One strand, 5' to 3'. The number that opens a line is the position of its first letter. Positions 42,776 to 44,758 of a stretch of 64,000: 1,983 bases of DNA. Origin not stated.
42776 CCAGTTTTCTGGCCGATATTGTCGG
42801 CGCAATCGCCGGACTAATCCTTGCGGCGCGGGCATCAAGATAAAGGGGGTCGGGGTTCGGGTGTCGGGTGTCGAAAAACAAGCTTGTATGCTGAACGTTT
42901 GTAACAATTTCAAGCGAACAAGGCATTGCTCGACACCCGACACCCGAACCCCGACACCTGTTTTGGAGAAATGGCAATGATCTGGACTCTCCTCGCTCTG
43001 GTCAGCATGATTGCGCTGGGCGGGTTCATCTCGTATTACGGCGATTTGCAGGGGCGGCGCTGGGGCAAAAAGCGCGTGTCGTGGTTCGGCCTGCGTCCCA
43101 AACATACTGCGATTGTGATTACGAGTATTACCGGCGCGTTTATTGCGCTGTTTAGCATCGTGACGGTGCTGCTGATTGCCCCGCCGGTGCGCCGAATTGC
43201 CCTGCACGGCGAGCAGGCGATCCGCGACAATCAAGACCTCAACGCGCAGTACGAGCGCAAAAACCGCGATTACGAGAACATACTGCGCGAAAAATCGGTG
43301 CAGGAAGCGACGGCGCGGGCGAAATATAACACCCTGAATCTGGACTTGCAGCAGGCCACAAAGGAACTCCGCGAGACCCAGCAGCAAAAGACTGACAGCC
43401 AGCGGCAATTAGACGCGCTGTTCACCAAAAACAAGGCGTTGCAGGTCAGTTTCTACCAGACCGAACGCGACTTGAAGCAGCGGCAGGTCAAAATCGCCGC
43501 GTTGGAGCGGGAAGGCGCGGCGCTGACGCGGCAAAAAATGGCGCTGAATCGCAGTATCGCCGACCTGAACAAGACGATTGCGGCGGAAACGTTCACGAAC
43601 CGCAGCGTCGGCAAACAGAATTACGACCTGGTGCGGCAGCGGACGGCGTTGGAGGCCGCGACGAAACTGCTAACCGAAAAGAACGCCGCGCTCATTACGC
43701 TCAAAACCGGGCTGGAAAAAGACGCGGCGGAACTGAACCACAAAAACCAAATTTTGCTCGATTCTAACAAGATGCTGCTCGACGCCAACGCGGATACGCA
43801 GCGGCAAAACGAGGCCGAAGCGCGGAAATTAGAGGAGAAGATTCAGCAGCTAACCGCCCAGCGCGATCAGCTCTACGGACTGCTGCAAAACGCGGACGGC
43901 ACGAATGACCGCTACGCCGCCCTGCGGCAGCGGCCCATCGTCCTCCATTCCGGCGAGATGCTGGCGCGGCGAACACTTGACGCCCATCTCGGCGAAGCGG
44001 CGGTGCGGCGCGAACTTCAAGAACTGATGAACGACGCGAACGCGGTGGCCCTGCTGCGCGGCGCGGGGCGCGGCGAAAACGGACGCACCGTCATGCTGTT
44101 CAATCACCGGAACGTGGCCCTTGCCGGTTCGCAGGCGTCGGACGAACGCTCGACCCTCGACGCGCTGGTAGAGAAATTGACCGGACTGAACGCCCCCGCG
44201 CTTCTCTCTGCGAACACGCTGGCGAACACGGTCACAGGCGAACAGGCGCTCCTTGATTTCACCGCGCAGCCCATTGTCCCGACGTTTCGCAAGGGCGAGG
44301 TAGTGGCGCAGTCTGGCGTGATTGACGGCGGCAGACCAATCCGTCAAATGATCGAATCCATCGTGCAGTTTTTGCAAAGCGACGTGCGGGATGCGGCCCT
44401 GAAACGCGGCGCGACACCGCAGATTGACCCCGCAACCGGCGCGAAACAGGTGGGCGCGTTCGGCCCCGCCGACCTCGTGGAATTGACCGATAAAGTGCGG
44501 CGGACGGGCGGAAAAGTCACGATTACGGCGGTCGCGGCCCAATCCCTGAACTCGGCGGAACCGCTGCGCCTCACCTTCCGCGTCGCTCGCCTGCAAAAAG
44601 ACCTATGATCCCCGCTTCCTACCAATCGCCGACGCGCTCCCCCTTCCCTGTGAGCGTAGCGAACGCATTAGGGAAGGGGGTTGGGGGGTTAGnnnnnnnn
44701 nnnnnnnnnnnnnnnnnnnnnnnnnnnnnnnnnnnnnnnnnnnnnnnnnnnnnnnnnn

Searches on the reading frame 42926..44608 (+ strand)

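Call 51: search_protein_families(library=pfam, proteins=[window:42926-44608:+], max_evalue=0.01)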
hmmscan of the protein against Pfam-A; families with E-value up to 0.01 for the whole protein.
window:42926-44608:+ (560 aa): 2 families
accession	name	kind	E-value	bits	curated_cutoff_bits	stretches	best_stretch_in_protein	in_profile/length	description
PF11283.13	DUF3084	-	9.2e-23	80.5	25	1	23-91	3-71/77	Protein of unknown function (DUF3084)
PF12329.13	TMF_DNA_bd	-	0.00059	20.2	35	1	179-238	3-62/74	TATA element modulatory factor 1 DNA binding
